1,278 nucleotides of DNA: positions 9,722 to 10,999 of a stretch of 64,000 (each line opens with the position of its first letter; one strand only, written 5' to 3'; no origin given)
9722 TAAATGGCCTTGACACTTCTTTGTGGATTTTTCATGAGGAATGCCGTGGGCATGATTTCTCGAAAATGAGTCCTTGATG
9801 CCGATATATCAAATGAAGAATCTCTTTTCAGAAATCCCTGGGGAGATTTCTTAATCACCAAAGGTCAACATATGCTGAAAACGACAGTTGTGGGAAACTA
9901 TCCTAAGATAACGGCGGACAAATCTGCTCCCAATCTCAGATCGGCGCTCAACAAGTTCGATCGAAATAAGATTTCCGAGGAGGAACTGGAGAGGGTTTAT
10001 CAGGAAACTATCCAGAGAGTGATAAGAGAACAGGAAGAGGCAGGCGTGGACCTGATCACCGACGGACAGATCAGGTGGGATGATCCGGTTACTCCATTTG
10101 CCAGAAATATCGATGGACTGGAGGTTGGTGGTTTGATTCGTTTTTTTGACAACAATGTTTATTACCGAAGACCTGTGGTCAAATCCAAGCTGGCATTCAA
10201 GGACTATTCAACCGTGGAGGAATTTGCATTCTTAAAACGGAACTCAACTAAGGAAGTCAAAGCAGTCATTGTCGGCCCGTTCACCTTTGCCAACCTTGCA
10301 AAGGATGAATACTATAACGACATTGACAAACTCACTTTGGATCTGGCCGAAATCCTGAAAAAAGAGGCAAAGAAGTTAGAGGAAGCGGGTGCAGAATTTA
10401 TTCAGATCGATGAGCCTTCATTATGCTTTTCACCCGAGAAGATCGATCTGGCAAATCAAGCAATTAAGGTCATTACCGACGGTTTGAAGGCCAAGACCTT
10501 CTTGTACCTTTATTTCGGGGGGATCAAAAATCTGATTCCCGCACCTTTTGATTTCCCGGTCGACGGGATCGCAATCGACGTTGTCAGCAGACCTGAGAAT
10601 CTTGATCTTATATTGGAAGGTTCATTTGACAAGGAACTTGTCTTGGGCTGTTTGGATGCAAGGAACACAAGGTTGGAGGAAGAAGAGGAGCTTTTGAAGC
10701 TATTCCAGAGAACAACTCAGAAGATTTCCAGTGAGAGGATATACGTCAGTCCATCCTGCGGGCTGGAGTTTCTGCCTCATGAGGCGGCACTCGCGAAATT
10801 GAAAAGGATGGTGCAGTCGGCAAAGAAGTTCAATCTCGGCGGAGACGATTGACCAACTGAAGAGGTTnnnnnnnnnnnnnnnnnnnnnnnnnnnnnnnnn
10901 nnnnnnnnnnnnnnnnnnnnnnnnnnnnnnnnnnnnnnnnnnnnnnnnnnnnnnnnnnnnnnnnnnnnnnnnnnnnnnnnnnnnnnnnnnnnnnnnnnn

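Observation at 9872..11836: Cobalamin-independent methionine synthase apparently split into two genes (N-domain-like without Zn ligands + catalytic core with Zn ligands)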

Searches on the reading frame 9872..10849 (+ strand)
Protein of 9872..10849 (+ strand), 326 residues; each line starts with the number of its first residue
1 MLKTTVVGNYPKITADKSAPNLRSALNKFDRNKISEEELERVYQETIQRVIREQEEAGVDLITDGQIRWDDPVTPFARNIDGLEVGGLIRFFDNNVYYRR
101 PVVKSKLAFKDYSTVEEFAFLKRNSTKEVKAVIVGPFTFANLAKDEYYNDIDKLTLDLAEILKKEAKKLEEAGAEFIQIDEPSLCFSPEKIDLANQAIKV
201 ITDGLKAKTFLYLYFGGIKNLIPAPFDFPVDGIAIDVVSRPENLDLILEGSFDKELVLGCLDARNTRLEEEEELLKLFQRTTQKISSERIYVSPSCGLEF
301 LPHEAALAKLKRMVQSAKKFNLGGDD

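Call 3: search_protein_families(library=pfam, proteins=[window:9872-10849:+], max_evalue=0.01)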
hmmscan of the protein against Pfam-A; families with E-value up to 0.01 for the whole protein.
window:9872-10849:+ (326 aa): 3 families
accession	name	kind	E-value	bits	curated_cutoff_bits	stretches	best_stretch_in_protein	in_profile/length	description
PF01717.24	Meth_synt_2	-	4.1e-42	145.1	21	1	3-318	2-323/324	Cobalamin-independent synthase, Catalytic domain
PF08267.18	Meth_synt_1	-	8.9e-33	114.6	27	2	88-284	108-311/313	Cobalamin-independent synthase, N-terminal domain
PF01208.23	URO-D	-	0.001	18.6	23.9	1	153-319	178-345/346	Uroporphyrinogen decarboxylase (URO-D)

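Call 4: search_protein_families(library=ncbifam, proteins=[window:9872-10849:+], max_evalue=0.01)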
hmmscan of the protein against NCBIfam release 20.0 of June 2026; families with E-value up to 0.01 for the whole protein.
window:9872-10849:+ (326 aa): 14 families
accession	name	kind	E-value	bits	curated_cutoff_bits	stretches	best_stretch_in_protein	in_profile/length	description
NF003317.0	PRK04326.1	equivalog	2.9e-82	276.6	406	1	1-319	8-321/340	methionine synthase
NF002119.0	PRK00957.1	equivalog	8.9e-51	172.8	258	1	2-320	2-304/306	methionine synthase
NF003556.0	PRK05222.1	equivalog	1.3e-40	140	541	2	89-311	107-330/750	5-methyltetrahydropteroyltriglutamate--homocysteine S-methyltransferase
NF006349.0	PRK08575.1-2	equivalog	1.2e-39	136.6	322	1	2-318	3-317/323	5-methyltetrahydropteroyltriglutamate--homocysteine methyltransferase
NF006350.0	PRK08575.1-4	equivalog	2.4e-39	135.6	361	1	24-313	18-303/309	5-methyltetrahydropteroyltriglutamate--homocysteine methyltransferase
TIGR01371.1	met_syn_B12ind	equivalog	3.7e-39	135.4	929.95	3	88-266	107-292/754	5-methyltetrahydropteroyltriglutamate--homocysteine S-methyltransferase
NF006348.0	PRK08575.1-1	equivalog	1.1e-33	117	386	1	3-314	4-319/328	5-methyltetrahydropteroyltriglutamate--homocysteine methyltransferase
NF006589.0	PRK09121.1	equivalog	1.3e-32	113.2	392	2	2-219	5-219/342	methionine synthase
NF002272.0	PRK01207.1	equivalog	1.7e-20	73.5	399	1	33-215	29-214/343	methionine synthase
NF005085.0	PRK06520.1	subfamily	5.2e-19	68.6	313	1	21-183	21-193/368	5-methyltetrahydropteroyltriglutamate--homocysteine S-methyltransferase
NF004875.0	PRK06233.1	equivalog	7.4e-15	54.6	576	2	21-187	23-199/373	vitamin B12 independent methionine synthase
NF005029.0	PRK06438.1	equivalog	1.2e-12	48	428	1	1-111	2-106/293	hypothetical protein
NF004712.0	PRK06052.1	subfamily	1.4e-06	27.6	387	0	112-197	93-183/344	methionine synthase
NF004889.0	PRK06252.1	subfamily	0.0007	18.7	244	1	159-321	180-337/340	methylcobalamin:coenzyme M methyltransferase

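Call 10: find_homologous_proteins(query=window:9872-10849:+, max_evalue=0.00001)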
Query window:9872-10849:+ (326 aa): 1056 proteins with E <= 0.00001 among 7459 candidates; the best 120 are listed.
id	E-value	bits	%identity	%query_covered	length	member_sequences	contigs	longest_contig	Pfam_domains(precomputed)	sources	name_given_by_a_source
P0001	2.8e-210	716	100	100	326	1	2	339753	PF01717.25,PF08267.19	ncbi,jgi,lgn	-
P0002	3.0e-192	656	91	99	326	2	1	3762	PF01717.25,PF08267.19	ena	-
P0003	5.5e-185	632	86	99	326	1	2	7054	PF01717.25,PF08267.19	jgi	jgi:5-methyltetrahydropteroyltriglutamate--homocysteine methyltransferase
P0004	2.2e-180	617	85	98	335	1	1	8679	PF01208.24,PF01717.25,PF08267.19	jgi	jgi:5-methyltetrahydropteroyltriglutamate--homocysteine methyltransferase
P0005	3.1e-179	614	84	100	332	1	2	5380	PF01717.25,PF08267.19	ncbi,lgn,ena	-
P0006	9.0e-179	612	84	98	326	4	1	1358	PF01717.25,PF08267.19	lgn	-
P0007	3.9e-178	610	85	99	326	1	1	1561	PF01717.25,PF08267.19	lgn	-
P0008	7.9e-178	609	83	99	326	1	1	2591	PF01208.24,PF01717.25,PF08267.19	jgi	jgi:5-methyltetrahydropteroyltriglutamate--homocysteine methyltransferase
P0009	1.1e-177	609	83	100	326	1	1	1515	PF01208.24,PF01717.25,PF08267.19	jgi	jgi:5-methyltetrahydropteroyltriglutamate--homocysteine methyltransferase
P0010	1.7e-176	605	83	100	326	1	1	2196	PF01717.25,PF08267.19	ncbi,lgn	ncbi:MAG: methylcobamide--CoM methyltransferase [Candidatus Zixiibacteriota bacterium]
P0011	8.1e-176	602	82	100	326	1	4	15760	PF01208.24,PF01717.25,PF08267.19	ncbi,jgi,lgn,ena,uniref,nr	ncbi:hypothetical protein AMJ44_12160 [candidate division WOR-1 bacterium DG_54_3]|uniref:Cobalamin-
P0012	9.3e-176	602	83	100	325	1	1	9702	PF01208.24,PF01717.25,PF08267.19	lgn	-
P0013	1.6e-175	601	82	100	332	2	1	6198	PF01208.24,PF01717.25,PF08267.19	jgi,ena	jgi:5-methyltetrahydropteroyltriglutamate--homocysteine methyltransferase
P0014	2.5e-175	601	83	100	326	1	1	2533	PF01717.25,PF08267.19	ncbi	ncbi:MAG: methylcobamide--CoM methyltransferase [Candidatus Zixiibacteriota bacterium]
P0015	4.3e-175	600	81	99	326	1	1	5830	PF01717.25,PF08267.19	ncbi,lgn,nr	ncbi:MAG: methylcobamide--CoM methyltransferase [candidate division Zixibacteria bacterium]|nr:methy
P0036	9.3e-140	484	66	100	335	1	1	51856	PF01717.25,PF08267.19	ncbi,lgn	ncbi:MAG: methylcobamide--CoM methyltransferase [Candidatus Zixiibacteriota bacterium]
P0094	8.2e-132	458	62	98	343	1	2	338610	PF01717.25,PF08267.19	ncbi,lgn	-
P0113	2.1e-130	453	60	98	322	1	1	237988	PF01717.25,PF08267.19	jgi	jgi:5-methyltetrahydropteroyltriglutamate--homocysteine methyltransferase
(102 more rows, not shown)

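Call 11: search_solved_structures(query=window:9872-10849:+, max_evalue=0.001, show_alignments=2)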
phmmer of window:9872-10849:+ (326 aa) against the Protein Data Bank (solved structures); distinct sequences matched with E-value up to 0.001: 12.
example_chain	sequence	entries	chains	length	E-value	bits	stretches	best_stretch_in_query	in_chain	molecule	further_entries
3pph_A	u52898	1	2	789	3.8e-44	155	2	3-321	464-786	5-methyltetrahydropteroyltriglutamate--homocysteine methyltransferase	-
3ppc_A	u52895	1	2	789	4.3e-44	154.9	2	3-321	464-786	5-methyltetrahydropteroyltriglutamate--homocysteine methyltransferase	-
3ppf_A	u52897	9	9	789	4.6e-44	154.7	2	3-321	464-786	5-methyltetrahydropteroyltriglutamate--homocysteine methyltransferase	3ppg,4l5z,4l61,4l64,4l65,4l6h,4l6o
4ztx_A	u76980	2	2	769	1.4e-39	140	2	88-309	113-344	Cobalamin-Independent Methionine synthase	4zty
1xpg_A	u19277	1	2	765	1.2e-36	130.4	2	3-320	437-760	5-methyltetrahydropteroyltriglutamate--homocysteine methyltransferase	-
1xdj_A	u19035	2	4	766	1.3e-36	130.3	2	3-320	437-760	5-methyltetrahydropteroyltriglutamate--homocysteine methyltransferase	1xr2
1t7l_A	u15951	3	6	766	1.3e-36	130.3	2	3-320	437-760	5-methyltetrahydropteroyltriglutamate--homocysteine methyltransferase | 5-methyltetrahydropteroyltriglutamate-homocysteine methyltransferase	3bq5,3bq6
2nq5_A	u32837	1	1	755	6.3e-33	118.2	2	2-320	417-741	5-methyltetrahydropteroyltriglutamate--homocysteine methyltransferase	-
3l7r_A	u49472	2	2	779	8.5e-33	117.8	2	2-319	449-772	5-methyltetrahydropteroyltriglutamate--homocysteine methyltransferase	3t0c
1u1h_A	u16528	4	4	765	8.3e-27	98.1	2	2-319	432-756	5-methyltetrahydropteroyltriglutamate--homocysteine methyltransferase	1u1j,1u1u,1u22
3rpd_A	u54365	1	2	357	4.9e-25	92.2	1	33-219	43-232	Methionine synthase (B12-independent)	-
1ypx_A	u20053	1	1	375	7e-13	52.3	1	21-186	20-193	putative vitamin-B12 independent methionine synthase family protein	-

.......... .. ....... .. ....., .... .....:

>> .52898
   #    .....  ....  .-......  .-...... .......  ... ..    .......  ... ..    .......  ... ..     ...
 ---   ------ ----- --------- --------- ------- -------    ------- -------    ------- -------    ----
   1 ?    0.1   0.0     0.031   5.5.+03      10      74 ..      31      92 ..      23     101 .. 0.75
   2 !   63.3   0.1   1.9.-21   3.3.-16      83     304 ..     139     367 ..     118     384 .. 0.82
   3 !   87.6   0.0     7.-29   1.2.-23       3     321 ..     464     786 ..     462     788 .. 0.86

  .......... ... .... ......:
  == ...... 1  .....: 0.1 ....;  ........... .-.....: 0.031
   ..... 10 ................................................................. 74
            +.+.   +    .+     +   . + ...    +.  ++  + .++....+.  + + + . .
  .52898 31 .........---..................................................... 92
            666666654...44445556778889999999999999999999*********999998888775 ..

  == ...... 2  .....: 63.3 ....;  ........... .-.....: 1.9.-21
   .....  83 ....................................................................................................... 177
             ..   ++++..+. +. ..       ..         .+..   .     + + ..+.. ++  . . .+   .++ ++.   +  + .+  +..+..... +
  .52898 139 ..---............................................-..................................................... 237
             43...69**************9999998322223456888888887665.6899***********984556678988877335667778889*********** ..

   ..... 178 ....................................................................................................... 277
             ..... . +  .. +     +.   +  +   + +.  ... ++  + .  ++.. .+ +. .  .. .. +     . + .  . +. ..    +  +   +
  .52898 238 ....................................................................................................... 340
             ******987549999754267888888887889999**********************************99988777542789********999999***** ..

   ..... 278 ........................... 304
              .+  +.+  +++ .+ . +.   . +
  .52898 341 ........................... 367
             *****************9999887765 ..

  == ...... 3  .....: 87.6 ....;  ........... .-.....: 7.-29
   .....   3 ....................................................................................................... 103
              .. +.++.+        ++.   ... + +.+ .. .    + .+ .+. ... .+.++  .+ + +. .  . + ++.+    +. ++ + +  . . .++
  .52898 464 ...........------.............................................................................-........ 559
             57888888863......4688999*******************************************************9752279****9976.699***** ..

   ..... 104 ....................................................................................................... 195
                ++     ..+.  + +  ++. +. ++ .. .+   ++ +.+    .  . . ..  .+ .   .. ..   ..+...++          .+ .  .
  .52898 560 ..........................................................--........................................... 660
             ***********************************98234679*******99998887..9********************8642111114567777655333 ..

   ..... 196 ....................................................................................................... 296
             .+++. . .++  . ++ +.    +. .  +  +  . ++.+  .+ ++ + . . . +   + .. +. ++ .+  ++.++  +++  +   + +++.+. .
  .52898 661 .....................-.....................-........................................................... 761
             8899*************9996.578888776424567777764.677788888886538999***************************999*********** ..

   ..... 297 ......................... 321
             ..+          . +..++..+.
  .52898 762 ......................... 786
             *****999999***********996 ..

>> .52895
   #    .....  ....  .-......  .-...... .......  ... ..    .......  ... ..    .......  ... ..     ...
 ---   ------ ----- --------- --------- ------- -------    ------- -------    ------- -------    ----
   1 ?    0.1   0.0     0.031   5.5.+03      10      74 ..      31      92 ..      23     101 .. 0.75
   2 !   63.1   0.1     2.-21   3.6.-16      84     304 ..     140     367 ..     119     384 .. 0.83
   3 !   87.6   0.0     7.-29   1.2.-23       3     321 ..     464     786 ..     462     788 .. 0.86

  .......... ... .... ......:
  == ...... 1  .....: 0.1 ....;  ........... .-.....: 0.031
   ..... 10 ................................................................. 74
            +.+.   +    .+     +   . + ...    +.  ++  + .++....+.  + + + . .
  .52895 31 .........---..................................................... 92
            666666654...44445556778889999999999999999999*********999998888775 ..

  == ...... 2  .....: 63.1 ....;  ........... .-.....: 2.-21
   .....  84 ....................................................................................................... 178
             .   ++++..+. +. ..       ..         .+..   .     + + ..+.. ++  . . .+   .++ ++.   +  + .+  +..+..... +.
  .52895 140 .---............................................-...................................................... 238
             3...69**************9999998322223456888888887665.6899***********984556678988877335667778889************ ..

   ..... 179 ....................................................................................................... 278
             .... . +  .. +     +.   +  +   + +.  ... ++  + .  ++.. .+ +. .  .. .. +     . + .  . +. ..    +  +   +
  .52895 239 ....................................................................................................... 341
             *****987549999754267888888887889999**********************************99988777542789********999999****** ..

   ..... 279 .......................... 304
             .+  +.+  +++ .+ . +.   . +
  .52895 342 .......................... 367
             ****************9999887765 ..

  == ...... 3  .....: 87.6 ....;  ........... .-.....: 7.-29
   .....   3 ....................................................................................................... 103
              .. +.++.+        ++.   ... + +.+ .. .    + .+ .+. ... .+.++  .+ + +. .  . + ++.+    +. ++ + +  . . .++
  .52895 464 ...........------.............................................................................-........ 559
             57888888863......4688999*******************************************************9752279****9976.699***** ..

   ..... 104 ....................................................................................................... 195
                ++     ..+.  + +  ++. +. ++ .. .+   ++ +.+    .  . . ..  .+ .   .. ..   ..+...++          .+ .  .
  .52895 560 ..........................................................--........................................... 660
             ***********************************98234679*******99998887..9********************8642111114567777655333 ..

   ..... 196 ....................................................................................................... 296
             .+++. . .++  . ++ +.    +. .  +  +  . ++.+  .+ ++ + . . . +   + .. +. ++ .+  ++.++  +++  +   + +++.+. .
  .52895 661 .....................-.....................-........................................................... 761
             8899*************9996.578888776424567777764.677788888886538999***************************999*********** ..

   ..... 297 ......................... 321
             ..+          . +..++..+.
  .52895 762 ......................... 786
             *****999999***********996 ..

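Call 17: find_encoding_contigs(protein=P0036, flank=6000, max_places=2)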
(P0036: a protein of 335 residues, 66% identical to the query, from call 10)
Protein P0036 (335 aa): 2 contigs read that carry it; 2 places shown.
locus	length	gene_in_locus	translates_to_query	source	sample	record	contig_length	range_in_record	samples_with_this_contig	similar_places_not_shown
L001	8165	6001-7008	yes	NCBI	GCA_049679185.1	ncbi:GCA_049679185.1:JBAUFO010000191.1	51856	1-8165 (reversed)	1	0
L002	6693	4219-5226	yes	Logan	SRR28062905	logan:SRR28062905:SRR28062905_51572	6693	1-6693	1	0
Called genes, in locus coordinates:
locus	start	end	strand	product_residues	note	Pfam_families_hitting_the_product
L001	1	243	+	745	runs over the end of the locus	PF08126:Propeptide_C25, PF01364:Peptidase_C25, PF00404:Dockerin_1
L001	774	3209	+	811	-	PF06452:CBM9_1 (faint), PF19313:DUF5916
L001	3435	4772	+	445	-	PF00919:UPF0004, PF04055:Radical_SAM, PF01938:TRAM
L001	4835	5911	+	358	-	PF01590:GAF, PF13185:GAF_2, PF13492:GAF_3, PF00072:Response_reg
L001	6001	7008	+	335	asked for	PF01717:Meth_synt_2, PF08267:Meth_synt_1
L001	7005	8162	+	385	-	-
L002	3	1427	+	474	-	?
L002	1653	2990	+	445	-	PF00919:UPF0004, PF04055:Radical_SAM, PF01938:TRAM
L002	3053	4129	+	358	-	PF01590:GAF, PF13185:GAF_2, PF13492:GAF_3, PF00072:Response_reg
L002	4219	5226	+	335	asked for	PF01717:Meth_synt_2, PF08267:Meth_synt_1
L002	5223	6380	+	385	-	-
